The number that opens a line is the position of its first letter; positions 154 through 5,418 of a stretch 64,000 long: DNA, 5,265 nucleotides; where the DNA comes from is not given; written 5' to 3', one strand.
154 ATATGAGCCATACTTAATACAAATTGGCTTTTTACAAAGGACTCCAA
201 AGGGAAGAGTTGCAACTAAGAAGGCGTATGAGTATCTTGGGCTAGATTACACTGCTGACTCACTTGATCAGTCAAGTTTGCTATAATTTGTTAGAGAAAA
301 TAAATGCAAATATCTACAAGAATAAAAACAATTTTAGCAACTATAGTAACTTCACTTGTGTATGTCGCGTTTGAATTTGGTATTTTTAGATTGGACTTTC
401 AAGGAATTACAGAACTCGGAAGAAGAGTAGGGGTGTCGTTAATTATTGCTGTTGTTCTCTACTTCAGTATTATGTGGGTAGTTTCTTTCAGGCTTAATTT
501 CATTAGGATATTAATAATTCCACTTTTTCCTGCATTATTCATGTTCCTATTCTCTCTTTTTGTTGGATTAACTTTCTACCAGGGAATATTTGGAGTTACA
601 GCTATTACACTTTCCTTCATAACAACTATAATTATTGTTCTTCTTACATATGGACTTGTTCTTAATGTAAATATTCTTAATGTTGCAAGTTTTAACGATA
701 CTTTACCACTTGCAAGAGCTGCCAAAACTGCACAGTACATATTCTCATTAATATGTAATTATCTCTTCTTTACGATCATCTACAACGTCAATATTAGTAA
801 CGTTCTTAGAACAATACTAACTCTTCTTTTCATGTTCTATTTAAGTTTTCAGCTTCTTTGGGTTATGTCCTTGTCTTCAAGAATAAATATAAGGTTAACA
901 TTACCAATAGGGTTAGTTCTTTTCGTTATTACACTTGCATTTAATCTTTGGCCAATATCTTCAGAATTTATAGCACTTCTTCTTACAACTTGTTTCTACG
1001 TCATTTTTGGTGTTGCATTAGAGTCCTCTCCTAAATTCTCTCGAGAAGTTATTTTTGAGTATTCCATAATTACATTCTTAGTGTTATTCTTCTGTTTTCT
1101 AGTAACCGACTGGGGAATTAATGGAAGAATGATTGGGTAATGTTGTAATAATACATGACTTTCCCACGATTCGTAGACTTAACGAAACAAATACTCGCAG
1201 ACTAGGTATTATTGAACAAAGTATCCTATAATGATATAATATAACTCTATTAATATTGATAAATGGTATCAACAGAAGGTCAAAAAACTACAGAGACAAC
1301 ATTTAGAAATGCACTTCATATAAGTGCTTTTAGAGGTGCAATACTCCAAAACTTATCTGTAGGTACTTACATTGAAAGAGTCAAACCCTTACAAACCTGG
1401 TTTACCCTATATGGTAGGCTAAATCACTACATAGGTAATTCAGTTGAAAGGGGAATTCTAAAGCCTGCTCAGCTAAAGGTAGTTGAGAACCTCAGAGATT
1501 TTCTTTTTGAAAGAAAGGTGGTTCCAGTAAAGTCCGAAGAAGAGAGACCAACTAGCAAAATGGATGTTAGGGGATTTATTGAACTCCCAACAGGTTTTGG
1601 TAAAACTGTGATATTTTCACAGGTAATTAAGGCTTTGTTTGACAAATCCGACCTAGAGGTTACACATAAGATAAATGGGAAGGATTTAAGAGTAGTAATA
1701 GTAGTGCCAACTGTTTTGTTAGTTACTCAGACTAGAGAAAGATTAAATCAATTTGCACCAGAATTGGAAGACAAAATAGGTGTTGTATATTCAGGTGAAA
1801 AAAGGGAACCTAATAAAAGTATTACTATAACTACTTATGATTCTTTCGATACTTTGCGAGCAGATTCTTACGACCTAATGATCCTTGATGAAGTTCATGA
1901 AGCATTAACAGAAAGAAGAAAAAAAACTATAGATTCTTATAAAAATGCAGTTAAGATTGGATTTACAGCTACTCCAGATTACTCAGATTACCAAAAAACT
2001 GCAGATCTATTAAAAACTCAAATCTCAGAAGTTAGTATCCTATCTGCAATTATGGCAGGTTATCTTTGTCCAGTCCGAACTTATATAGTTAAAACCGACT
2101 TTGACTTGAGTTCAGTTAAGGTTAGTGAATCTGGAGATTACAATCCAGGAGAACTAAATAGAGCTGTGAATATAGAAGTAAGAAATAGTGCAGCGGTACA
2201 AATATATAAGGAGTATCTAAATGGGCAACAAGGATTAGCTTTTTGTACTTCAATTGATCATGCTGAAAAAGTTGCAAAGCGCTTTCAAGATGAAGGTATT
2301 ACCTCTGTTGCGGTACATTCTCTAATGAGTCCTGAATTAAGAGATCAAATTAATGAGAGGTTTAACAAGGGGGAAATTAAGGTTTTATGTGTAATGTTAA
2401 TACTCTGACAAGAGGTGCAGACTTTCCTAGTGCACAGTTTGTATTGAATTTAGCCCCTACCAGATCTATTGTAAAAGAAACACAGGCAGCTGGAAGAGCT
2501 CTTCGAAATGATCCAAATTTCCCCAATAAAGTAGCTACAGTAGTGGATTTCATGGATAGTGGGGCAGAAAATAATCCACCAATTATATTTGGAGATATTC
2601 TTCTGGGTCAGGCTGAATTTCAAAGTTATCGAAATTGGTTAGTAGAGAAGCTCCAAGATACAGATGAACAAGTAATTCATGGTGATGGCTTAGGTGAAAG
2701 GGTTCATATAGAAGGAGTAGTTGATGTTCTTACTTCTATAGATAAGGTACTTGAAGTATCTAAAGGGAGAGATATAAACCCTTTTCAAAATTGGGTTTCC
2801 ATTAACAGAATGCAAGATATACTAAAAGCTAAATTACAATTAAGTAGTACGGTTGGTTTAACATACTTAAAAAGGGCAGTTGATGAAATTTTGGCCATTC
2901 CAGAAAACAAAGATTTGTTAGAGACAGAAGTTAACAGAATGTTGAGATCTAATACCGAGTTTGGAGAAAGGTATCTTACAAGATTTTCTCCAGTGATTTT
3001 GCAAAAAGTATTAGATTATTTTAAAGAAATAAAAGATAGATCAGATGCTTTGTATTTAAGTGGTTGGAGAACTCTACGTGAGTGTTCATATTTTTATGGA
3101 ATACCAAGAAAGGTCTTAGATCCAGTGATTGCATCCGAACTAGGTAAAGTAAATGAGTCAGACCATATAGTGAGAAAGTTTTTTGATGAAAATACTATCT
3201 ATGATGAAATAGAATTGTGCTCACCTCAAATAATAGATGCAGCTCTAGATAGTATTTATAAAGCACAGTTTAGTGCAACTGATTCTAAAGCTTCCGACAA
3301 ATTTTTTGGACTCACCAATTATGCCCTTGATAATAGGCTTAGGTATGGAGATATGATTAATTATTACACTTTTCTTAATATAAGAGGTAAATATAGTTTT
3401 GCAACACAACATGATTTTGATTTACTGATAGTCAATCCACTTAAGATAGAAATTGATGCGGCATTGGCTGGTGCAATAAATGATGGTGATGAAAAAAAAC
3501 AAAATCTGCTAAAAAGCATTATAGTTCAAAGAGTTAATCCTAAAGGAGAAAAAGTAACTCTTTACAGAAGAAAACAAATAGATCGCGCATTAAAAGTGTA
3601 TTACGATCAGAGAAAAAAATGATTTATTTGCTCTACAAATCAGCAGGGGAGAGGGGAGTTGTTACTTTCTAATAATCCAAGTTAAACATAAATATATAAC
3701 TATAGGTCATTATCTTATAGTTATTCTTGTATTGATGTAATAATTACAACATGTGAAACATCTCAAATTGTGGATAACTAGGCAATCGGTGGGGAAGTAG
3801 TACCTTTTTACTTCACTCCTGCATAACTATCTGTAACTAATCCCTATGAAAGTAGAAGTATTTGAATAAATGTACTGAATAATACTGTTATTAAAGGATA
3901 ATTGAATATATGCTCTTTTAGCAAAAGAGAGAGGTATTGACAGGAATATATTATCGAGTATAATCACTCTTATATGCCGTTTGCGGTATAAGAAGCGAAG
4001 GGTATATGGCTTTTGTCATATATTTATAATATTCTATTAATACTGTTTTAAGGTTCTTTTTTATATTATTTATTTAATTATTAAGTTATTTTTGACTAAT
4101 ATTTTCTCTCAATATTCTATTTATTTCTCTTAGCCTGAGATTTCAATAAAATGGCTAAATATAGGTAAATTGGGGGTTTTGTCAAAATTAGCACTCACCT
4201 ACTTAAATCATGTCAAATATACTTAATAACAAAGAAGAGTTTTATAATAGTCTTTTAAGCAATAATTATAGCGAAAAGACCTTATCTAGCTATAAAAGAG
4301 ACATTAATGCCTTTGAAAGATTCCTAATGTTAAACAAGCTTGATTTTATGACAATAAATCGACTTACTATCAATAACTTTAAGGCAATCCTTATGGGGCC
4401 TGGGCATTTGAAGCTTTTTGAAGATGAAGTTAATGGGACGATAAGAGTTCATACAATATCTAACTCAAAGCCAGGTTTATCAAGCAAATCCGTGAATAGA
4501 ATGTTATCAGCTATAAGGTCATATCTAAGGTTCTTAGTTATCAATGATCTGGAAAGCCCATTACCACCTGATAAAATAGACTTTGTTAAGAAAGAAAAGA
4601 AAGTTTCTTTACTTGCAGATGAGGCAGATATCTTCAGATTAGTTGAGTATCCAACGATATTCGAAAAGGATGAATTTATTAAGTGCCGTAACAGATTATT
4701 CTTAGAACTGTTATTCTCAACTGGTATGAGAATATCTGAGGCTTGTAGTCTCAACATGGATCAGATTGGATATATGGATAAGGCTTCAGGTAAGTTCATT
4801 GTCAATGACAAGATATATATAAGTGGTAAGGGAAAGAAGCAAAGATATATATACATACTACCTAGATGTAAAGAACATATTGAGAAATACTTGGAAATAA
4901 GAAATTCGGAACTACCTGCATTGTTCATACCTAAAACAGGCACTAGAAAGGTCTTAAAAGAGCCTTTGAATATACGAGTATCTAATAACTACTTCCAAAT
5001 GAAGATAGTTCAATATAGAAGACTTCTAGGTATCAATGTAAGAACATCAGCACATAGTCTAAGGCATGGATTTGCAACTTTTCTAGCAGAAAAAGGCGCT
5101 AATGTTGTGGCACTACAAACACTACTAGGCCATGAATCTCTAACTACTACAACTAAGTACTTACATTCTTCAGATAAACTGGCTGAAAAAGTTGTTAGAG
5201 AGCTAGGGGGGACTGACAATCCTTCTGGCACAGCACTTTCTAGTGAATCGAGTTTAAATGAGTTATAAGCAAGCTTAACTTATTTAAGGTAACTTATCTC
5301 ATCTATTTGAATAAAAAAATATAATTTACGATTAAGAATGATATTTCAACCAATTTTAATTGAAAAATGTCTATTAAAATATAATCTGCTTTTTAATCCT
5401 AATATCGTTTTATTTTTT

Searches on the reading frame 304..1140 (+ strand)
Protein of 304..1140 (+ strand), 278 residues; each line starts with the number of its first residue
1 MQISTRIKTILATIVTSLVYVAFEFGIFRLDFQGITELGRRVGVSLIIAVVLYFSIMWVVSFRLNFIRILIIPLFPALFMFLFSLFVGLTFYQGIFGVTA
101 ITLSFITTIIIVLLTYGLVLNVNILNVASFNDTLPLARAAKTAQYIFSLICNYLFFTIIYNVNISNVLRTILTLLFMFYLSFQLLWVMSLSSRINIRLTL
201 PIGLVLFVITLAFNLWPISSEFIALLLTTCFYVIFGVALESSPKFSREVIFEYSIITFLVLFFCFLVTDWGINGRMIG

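Call 41: search_protein_families(library=pfam, proteins=[window:304-1140:+], max_evalue=0.001)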
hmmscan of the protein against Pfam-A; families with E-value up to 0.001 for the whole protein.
window:304-1140:+ (278 aa): 1 family
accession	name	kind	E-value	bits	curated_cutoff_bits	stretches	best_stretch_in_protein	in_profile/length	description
PF18900.5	DUF5656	-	4.2e-06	26.7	23.3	1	145-259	119-234/242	Protein of unknown function (DUF5656)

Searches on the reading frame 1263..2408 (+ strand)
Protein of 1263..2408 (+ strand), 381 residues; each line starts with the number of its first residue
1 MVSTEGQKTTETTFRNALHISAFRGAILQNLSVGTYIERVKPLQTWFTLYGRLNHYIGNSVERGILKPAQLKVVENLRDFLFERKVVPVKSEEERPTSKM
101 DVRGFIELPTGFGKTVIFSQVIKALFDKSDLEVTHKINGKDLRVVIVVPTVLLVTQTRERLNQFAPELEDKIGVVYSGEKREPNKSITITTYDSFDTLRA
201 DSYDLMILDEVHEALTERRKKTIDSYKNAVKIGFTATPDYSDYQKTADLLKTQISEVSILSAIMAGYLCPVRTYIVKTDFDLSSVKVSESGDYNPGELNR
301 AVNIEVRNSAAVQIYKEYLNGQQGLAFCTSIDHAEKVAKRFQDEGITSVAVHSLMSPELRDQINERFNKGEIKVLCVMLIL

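Call 41: search_protein_families(library=pfam, proteins=[window:1263-2408:+], max_evalue=0.001)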
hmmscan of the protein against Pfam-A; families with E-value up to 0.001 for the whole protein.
window:1263-2408:+ (381 aa): 4 families
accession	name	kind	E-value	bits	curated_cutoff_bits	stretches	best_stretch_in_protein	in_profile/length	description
PF04851.21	ResIII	-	2.4e-26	93.1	22.5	1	66-239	4-163/164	Type III restriction enzyme, res subunit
PF00270.35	DEAD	-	1.8e-15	57.5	26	1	105-244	18-165/167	DEAD/DEAH box helicase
PF00271.37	Helicase_C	-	8.1e-08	32.9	23.5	1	317-376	11-70/110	Helicase conserved C-terminal domain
PF18766.7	SWI2_SNF2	-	6.5e-06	26.4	26.7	1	109-273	26-190/221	SWI2/SNF2 ATPase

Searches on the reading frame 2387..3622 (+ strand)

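Call 41: search_protein_families(library=pfam, proteins=[window:2387-3622:+], max_evalue=0.001)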
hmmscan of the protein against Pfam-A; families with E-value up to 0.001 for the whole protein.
window:2387-3622:+ (411 aa): 1 family
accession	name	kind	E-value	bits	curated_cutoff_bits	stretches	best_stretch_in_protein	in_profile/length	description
PF00271.37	Helicase_C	-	0.00077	20.1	23.5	0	3-41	71-109/110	Helicase conserved C-terminal domain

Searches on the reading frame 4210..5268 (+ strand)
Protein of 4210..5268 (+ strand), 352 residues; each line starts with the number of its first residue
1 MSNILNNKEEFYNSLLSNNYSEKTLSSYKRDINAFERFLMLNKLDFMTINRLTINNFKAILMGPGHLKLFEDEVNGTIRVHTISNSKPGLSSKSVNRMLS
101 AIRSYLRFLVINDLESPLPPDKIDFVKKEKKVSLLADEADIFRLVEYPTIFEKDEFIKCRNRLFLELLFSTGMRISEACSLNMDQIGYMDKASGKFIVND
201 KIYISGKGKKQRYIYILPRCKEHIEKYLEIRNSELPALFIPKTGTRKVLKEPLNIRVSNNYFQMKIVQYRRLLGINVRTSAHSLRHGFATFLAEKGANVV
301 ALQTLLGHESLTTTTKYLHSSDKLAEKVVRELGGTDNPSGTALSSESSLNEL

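Call 69: search_protein_families(library=pfam, proteins=[window:4210-5268:+], max_evalue=0.01)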
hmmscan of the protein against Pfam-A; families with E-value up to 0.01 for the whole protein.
window:4210-5268:+ (352 aa): 3 families
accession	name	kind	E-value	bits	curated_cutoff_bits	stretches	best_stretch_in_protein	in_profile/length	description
PF00589.27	Phage_integrase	-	1.4e-29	103.5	27.1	1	148-322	9-170/172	Phage integrase family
PF02899.23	Phage_int_SAM_1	-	2e-11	44.4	22.3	2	9-56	2-50/83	Phage integrase, N-terminal SAM-like domain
PF13102.12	Phage_int_SAM_5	-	0.00088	20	22.3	1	15-107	9-80/98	Phage integrase SAM-like domain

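Call 70: search_protein_families(library=ncbifam, proteins=[window:4210-5268:+], max_evalue=0.001)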
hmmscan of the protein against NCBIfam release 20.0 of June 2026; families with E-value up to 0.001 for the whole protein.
window:4210-5268:+ (352 aa): 11 families
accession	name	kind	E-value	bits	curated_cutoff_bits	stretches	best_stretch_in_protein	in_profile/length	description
TIGR02224.1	recomb_XerC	equivalog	2.7e-51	174.7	335.15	1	10-323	2-280/295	tyrosine recombinase XerC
TIGR02225.1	recomb_XerD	equivalog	3.5e-46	157.8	329.6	1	10-329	2-283/290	site-specific tyrosine recombinase XerD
NF040815.2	recomb_XerA_Arch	equivalog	1.5e-44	152.6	220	1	9-327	1-261/263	site-specific tyrosine recombinase/integron integrase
NF001399.0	PRK00283.1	subfamily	2.3e-44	151.8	279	1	12-324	13-287/300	tyrosine recombinase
NF003462.0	PRK05084.1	equivalog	1.8e-26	92.7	267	2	158-332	194-356/360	tyrosine recombinase XerS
NF002331.0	PRK01287.1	subfamily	5.6e-22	78.2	371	1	90-321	95-313/365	site-specific tyrosine recombinase XerC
TIGR02249.1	integrase_gron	subfamily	3.7e-20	72.5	265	2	257-329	237-309/315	integron integrase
NF011946.0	PRK15417.1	equivalog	1.3e-11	44.3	435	2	271-320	266-315/337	integron integrase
NF040693.1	recomb_GmtY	equivalog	1.7e-06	27.6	340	0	279-323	391-435/441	gamma-mobile-trio recombinase GmtY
NF007370.0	PRK09870.1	subfamily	5.1e-05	23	221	1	159-320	32-179/200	tyrosine-type DNA invertase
NF007371.0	PRK09871.1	subfamily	5.5e-05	22.8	222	0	274-320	128-174/198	tyrosine-type DNA invertase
